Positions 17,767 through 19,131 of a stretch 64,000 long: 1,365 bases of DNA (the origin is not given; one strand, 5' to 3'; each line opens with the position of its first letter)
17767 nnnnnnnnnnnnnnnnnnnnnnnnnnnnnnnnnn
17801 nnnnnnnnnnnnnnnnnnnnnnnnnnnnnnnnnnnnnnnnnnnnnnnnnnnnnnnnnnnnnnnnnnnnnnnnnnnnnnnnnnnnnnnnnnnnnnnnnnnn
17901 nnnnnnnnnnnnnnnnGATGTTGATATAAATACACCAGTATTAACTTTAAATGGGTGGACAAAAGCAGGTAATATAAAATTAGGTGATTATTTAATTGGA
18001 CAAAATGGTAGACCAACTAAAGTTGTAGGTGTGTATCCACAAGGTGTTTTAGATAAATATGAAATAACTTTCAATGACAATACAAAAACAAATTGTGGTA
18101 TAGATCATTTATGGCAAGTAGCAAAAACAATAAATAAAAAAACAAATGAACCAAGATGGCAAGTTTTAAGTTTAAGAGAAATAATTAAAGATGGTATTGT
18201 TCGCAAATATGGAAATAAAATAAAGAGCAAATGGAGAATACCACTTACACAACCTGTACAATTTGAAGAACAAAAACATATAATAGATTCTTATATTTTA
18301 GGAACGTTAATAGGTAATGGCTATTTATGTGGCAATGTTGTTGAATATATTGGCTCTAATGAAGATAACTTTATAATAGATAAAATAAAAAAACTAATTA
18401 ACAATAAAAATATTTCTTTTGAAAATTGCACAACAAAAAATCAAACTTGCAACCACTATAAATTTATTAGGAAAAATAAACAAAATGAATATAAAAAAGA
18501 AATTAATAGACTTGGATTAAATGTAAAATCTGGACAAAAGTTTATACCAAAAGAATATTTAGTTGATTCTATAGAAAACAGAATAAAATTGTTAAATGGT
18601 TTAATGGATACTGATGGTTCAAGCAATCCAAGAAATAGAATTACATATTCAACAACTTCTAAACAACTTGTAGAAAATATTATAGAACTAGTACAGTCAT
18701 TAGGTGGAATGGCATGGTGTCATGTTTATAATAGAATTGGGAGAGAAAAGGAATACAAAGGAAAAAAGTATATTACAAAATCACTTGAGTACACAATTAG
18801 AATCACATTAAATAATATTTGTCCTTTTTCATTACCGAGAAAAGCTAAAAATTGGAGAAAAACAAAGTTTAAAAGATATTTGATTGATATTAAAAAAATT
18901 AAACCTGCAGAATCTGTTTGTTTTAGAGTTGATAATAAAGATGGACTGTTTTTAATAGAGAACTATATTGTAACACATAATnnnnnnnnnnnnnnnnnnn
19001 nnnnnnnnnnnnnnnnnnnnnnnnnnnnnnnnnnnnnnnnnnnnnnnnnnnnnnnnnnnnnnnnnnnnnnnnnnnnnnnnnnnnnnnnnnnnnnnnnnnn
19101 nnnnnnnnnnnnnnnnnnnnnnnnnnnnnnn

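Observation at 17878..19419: Class-3-like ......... intein that splits the Walker-A lysine from its serine in a kinase-like P-loop protein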

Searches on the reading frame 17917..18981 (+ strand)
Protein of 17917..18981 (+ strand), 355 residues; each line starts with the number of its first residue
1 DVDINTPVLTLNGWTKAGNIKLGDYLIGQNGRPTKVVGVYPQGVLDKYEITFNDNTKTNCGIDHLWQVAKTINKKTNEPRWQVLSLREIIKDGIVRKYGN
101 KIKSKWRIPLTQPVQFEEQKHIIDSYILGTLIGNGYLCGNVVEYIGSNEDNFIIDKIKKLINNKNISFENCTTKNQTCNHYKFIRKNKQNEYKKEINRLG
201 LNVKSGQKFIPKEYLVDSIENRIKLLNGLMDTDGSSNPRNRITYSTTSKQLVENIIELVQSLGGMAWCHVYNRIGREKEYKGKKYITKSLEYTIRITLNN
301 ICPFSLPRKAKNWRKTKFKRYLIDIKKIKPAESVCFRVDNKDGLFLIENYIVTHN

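Call 6: search_solved_structures(query=window:17917-18981:+, max_evalue=1, show_alignments=3)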
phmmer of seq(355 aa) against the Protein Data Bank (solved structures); distinct sequences matched with E-value up to 1: 20.
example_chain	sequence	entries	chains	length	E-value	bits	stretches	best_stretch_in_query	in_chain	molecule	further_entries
6rix_A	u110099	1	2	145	1.9e-07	33.4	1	4-72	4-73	Replicative DNA helicase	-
6bs8_A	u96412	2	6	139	2e-07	33.3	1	4-70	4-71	Replicative DNA helicase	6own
6riy_A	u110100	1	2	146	2.3e-07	33.1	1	4-72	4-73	Replicative DNA helicase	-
6riz_A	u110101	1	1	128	1.7e-06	30.2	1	2-68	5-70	gp41-1 intein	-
6qaz_A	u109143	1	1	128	9.5e-05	24.5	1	2-68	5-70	cyanophage-like gp41-1 intein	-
1um2_A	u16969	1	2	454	0.00024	23.2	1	125-355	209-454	ENDONUCLEASE PI-SCEI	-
1dfa_A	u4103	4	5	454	0.00025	23.1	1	125-355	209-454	PI-SCEI ENDONUCLEASE | ENDONUCLEASE PI-SCEI | PI-SCEI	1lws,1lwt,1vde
1jva_A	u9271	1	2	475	0.00056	21.9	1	125-267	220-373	VMA1-DERIVED HOMING ENDONUCLEASE X10SSS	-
1ef0_A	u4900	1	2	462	0.00065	21.7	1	125-266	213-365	PI-SCEI ENDONUCLEASE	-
9cop_A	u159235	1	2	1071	0.0037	19.2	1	125-355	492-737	V-type proton ATPase catalytic subunit A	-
7tbj_D1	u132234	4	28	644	0.041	15.8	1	162-255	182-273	NUP93 SOL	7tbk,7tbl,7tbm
7mw0_A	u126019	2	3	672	0.046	15.6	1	162-255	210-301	Nuclear pore complex protein Nup93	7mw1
5ijn_C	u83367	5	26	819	0.07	15.1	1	162-255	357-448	NUCLEAR PORE COMPLEX PROTEIN NUP93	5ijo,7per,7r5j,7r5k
3udb_A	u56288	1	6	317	0.16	13.9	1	222-318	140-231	Serine/threonine-protein kinase SRK2E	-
3zut_A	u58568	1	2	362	0.18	13.7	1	222-318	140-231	Serine/threonine-protein kinase SRK2E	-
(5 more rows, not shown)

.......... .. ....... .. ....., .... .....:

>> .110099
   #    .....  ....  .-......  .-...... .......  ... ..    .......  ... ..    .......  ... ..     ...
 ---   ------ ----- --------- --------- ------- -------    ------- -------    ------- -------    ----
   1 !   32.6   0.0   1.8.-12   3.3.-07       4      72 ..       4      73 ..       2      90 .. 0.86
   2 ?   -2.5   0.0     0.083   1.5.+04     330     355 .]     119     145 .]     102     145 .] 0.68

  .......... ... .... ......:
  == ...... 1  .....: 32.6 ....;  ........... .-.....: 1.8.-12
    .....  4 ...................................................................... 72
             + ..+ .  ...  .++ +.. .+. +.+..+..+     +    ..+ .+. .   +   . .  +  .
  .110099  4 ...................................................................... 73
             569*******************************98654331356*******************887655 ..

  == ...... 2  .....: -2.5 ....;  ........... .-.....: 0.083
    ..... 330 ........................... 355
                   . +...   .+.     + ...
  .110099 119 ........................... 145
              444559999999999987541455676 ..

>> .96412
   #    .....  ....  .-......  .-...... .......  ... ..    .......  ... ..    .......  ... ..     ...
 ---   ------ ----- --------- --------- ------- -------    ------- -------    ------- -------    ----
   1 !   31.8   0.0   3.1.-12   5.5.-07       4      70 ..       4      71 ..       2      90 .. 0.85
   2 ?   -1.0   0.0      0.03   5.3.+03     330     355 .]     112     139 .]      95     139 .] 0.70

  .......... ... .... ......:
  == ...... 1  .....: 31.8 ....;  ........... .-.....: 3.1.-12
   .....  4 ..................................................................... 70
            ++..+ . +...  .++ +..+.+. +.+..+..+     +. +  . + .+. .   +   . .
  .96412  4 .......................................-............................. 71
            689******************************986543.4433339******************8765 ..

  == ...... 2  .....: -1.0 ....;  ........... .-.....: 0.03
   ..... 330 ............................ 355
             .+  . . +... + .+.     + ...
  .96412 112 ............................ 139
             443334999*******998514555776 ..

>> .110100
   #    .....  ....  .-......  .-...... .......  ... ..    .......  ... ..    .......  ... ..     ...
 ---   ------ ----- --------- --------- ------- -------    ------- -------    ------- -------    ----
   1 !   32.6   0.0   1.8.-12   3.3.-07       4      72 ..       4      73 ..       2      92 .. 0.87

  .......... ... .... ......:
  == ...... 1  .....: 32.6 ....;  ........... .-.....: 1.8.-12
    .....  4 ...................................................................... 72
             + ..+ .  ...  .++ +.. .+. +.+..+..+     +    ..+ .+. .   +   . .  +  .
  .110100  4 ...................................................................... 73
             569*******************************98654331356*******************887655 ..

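Call 10: find_homologous_proteins(query=window:17917-18981:+)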
Query seq(355 aa) (355 aa): 139 proteins with E <= 0.001 among 2225 candidates; the best 120 are listed.
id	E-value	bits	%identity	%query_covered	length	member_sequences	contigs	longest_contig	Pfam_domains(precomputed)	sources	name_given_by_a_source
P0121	2.8e-202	689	83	100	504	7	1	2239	-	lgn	-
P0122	6.9e-188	642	76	100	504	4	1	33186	PF05204.20,PF05203.22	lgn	-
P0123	1.8e-177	608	73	100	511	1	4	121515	PF05204.20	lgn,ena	-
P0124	4.0e-171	587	71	100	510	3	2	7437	PF05203.22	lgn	-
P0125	2.0e-170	584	70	100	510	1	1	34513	PF05203.22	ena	-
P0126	4.8e-73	264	42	100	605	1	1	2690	PF20030.6,PF14528.12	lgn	-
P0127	8.8e-71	257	45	99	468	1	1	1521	PF05204.20,PF05203.22,PF14528.12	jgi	-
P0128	4.6e-70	254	41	99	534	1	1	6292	PF14528.12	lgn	-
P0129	1.4e-69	253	41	99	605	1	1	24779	PF14528.12,PF02562.23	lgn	-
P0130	2.9e-65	238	43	99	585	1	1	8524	PF13479.13,PF14528.12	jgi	-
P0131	2.7e-64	235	41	98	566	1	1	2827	PF14528.12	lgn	-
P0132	1.4e-58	216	38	99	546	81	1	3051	PF14528.12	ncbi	-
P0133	2.5e-58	216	40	99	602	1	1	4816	PF05204.20,PF14528.12,PF02562.23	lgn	-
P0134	4.1e-57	212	37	99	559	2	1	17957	PF05204.20,PF14528.12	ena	-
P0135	5.0e-56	208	39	99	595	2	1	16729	PF14528.12,PF02562.23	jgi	jgi:hypothetical protein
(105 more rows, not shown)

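Call 45: find_encoding_contigs(protein=P0121, flank=3000, max_places=2)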
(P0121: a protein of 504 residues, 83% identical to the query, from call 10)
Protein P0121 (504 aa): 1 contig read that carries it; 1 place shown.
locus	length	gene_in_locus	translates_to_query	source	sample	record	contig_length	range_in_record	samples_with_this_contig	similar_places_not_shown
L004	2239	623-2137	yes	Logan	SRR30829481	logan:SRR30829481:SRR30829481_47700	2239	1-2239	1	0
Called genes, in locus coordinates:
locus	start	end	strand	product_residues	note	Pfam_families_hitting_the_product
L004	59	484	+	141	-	-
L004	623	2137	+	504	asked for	-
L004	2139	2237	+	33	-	?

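Call 46: find_encoding_contigs(protein=P0123, flank=8000, max_places=2)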
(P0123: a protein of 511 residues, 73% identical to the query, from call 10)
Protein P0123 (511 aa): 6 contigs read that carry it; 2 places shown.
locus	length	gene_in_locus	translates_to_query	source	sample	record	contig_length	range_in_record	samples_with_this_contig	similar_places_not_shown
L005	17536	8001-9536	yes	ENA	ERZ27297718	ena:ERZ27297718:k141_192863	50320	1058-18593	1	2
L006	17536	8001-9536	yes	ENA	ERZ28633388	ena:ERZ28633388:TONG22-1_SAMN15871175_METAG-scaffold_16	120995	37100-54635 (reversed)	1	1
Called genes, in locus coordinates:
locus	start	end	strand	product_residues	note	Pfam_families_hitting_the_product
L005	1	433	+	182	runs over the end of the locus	-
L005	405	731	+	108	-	-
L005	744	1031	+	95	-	-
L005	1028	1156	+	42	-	-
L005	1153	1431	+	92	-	-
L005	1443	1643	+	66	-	-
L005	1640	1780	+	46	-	-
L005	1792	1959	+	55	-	-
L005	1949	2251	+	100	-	-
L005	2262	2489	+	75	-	-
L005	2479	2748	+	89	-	-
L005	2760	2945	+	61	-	-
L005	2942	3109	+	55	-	-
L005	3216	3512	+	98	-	-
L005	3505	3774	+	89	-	-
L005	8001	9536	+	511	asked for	PF05204:Hom_end (faint)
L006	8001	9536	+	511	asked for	PF05204:Hom_end (faint)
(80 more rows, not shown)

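Call 62: search_protein_representatives(protein=window:17917-18981:+)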
Query: 355 residues. Proteins with E-value up to 0.001 (for the whole library): 17329; up to 1e-10: 11996; up to 1e-30: 4224. The best 150 are listed.
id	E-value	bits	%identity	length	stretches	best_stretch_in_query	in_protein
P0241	4.3e-98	344.7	40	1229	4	5-164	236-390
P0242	8.9e-98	343.7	37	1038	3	5-355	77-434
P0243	9.4e-98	343.6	30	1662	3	5-355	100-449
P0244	5.2e-97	341.2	31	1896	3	5-355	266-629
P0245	4.7e-96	338.0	36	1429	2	7-355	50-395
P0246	7.5e-90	317.6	35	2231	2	6-355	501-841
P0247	8.6e-88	310.8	35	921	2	2-355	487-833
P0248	2.3e-86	306.1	34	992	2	4-355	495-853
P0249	2.3e-85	302.9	48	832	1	1-355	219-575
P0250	9.8e-85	300.8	37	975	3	12-355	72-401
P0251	1.7e-84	300.0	49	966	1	6-355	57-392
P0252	1.0e-83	297.4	34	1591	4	6-355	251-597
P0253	5.0e-83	295.2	51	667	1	4-355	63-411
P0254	5.8e-83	294.9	36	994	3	6-355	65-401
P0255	1.2e-82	294.0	36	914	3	5-355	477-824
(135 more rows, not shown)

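Call 66: predict_structure(alignment_id=A3)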
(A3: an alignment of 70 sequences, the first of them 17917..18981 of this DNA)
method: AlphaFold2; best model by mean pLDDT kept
length: 355 residues; sequences in the alignment: 70
mean_pLDDT: 96.3   pTM: 0.93
mean pLDDT of the five models: 96.3, 95.9, 96.0, 95.7, 95.5
residues with pLDDT >= 90: 342; 70-90: 11; 50-70: 2; < 50: 0
segments of 3 or more residues with pLDDT < 50: none
pLDDT, mean of each block of 10 residues (from residue 1): 97 97 98 98 98 97 98 94 98 95 96 98 98 96 95 97 92 94 83 96 98 98 99 96 98 98 98 94 94 97 98 95 98 98 98 96
secondary structure, 60 per line:
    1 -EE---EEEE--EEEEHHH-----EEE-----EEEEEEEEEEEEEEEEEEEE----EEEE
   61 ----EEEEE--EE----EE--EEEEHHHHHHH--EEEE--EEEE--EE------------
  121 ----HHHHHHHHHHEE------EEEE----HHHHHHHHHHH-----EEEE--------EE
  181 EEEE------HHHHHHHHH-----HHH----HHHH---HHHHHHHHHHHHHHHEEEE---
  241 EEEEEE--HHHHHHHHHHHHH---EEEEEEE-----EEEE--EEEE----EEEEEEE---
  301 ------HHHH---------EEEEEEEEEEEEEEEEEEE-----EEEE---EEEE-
elements in order: E7-10 E13-16 E25-27 E33-52 E57-60 E65-69 E82-85 H86-92 E95-98 E101-104 H125-134 E143-146 H151-161 E167-170 E179-184 H191-199 H212-215 H219-233 E234-237 E241-246 H249-261 E265-271 E277-280 E283-286 E291-297 H307-310 E320-338 E344-347 E351-354

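Call 69: fold_search(model_id=the predicted structure, library=pdb)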
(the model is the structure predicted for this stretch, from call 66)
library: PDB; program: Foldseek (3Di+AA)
matches with E <= 10: 850; with E <= 0.001: 61
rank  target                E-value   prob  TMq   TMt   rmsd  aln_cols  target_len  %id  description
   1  1vde_A                3.0e-19  1.00  0.73  0.62   8.1       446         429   17  PI-SCEI, A HOMING ENDONUCLEASE WITH PROTEIN SPLICING ACTIVITY (released 1998-04-08)
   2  1ef0_A                9.8e-19  1.00  0.71  0.61   8.2       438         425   18  CRYSTAL STRUCTURE OF PI-SCEI MINIPRECURSOR (released 2000-06-07)
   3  1vde_B                1.1e-18  1.00  0.71  0.60   9.2       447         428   17  PI-SCEI, A HOMING ENDONUCLEASE WITH PROTEIN SPLICING ACTIVITY (released 1998-04-08)
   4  1lwt_A                5.4e-18  1.00  0.70  0.57   9.4       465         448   18  Crystal structure of the intein homing endonuclease PI-SceI bound to its substrate DNA (Ca2+ free) (released 2002-09-27)
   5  1lws_A                6.0e-18  1.00  0.69  0.59   8.9       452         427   17  Crystal structure of the intein homing endonuclease PI-SceI bound to its recognition sequence (released 2002-09-27)
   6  1um2_B                7.1e-18  1.00  0.72  0.62   9.5       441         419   18  Crystal Structure of the Vma1-Derived Endonuclease with the Ligated Extein Segment (released 2004-09-22)
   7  1jva_B                3.7e-17  1.00  0.72  0.60   9.4       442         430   17  CRYSTAL STRUCTURE OF THE VMA1-DERIVED ENDONUCLEASE BEARING THE N AND C EXTEIN PROPEPTIDES (released 2002-08-29)
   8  7qsu                  2.1e-16  1.00  0.62  0.61   6.8       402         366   18  Crystal structure of homing endonuclease-associated TliVMA intein (C1A, d333-339) (released 2022-03-30)
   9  1jva_A                2.5e-16  1.00  0.71  0.60   8.6       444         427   16  CRYSTAL STRUCTURE OF THE VMA1-DERIVED ENDONUCLEASE BEARING THE N AND C EXTEIN PROPEPTIDES (released 2002-08-29)
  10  1dfa                  4.2e-16  1.00  0.67  0.59   7.8       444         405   18  CRYSTAL STRUCTURE OF PI-SCEI IN C2 SPACE GROUP (released 1999-12-08)
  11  1ef0_B                1.8e-15  1.00  0.67  0.61   8.8       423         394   17  CRYSTAL STRUCTURE OF PI-SCEI MINIPRECURSOR (released 2000-06-07)
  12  1um2_A                1.1e-14  1.00  0.69  0.59   9.4       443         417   17  Crystal Structure of the Vma1-Derived Endonuclease with the Ligated Extein Segment (released 2004-09-22)
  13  7qss                  6.3e-14  1.00  0.59  0.50   9.0       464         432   16  Crystal structure of homing endonuclease-associated TliVMA intein (C1A) (released 2022-03-30)
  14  7qst                  6.5e-12  1.00  0.61  0.60   9.0       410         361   15  Crystal structure of homing endonuclease-associated PhoVMA intein (C1A) (released 2022-03-30)
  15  1dq3                  2.4e-10  1.00  0.64  0.52   5.9       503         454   15  CRYSTAL STRUCTURE OF AN ARCHAEAL INTEIN-ENCODED HOMING ENDONUCLEASE PI-PFUI (released 2000-07-05)
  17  6bs8_B                7.5e-06  1.00  0.20  0.51  10.2       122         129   23  The class 3 DnaB intein from Mycobacterium smegmatis (released 2018-11-21)
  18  6riy_A                8.8e-06  1.00  0.19  0.51   6.2        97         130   27  Crystal structure of MchDnaB-1 intein (N145AA) (released 2020-05-13)
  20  6bs8_C                1.1e-05  1.00  0.19  0.53   7.6        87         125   28  The class 3 DnaB intein from Mycobacterium smegmatis (released 2018-11-21)
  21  6rix_B                1.5e-05  1.00  0.19  0.51  10.3       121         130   22  Crystal structure of MchDnaB-1 intein (released 2020-05-13)
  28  6bs8_A                2.9e-05  1.00  0.20  0.51   9.2       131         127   19  The class 3 DnaB intein from Mycobacterium smegmatis (released 2018-11-21)
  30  6riy_B                3.2e-05  1.00  0.19  0.50   5.4        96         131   26  Crystal structure of MchDnaB-1 intein (N145AA) (released 2020-05-13)
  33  6rix_A                3.4e-05  1.00  0.19  0.50   6.4        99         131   26  Crystal structure of MchDnaB-1 intein (released 2020-05-13)
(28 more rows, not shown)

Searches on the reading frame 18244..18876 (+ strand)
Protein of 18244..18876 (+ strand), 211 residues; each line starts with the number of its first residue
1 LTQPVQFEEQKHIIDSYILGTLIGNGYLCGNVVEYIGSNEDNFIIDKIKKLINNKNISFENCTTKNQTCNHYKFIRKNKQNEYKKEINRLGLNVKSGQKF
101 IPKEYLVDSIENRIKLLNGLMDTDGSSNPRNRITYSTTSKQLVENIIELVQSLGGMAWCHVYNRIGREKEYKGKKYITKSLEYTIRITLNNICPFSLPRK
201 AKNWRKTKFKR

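Call 78: search_solved_structures(query=window:18244-18876:+, max_evalue=1, show_alignments=1)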
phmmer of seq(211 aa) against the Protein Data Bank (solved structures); distinct sequences matched with E-value up to 1: 18.
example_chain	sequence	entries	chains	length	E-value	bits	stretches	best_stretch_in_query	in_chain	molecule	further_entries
7tbj_D1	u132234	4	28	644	0.011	18.6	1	53-146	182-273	NUP93 SOL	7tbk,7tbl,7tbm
7mw0_A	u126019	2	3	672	0.012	18.4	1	53-146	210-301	Nuclear pore complex protein Nup93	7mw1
5ijn_C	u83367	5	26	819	0.02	17.7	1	53-146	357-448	NUCLEAR PORE COMPLEX PROTEIN NUP93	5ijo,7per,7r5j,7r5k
1um2_A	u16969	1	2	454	0.041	16.6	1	16-156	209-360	ENDONUCLEASE PI-SCEI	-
1dfa_A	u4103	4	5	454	0.042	16.6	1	16-156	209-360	PI-SCEI ENDONUCLEASE | ENDONUCLEASE PI-SCEI | PI-SCEI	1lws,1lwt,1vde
1ef0_A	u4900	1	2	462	0.043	16.6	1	16-156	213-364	PI-SCEI ENDONUCLEASE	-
1jva_A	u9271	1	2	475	0.045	16.5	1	16-156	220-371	VMA1-DERIVED HOMING ENDONUCLEASE X10SSS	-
8roc_A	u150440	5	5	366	0.16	14.7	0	43-104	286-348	Structural maintenance of chromosomes protein 1A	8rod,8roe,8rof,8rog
9cop_A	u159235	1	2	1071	0.18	14.6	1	16-156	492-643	V-type proton ATPase catalytic subunit A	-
3udb_A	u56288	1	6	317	0.18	14.5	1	113-207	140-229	Serine/threonine-protein kinase SRK2E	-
3zut_A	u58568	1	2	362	0.18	14.5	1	113-207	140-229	Serine/threonine-protein kinase SRK2E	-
3ujg_A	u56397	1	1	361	0.24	14.2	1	113-207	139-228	Serine/threonine-protein kinase SRK2E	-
3zuu_A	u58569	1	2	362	0.24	14.1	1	113-207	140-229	Serine/threonine-protein kinase SRK2E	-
3uc4_A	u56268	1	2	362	0.25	14.1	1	113-207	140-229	Serine/threonine-protein kinase SRK2E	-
5wax_A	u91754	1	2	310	0.25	14.1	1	113-207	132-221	SAPK10 (serine/threonine-protein kinase 10)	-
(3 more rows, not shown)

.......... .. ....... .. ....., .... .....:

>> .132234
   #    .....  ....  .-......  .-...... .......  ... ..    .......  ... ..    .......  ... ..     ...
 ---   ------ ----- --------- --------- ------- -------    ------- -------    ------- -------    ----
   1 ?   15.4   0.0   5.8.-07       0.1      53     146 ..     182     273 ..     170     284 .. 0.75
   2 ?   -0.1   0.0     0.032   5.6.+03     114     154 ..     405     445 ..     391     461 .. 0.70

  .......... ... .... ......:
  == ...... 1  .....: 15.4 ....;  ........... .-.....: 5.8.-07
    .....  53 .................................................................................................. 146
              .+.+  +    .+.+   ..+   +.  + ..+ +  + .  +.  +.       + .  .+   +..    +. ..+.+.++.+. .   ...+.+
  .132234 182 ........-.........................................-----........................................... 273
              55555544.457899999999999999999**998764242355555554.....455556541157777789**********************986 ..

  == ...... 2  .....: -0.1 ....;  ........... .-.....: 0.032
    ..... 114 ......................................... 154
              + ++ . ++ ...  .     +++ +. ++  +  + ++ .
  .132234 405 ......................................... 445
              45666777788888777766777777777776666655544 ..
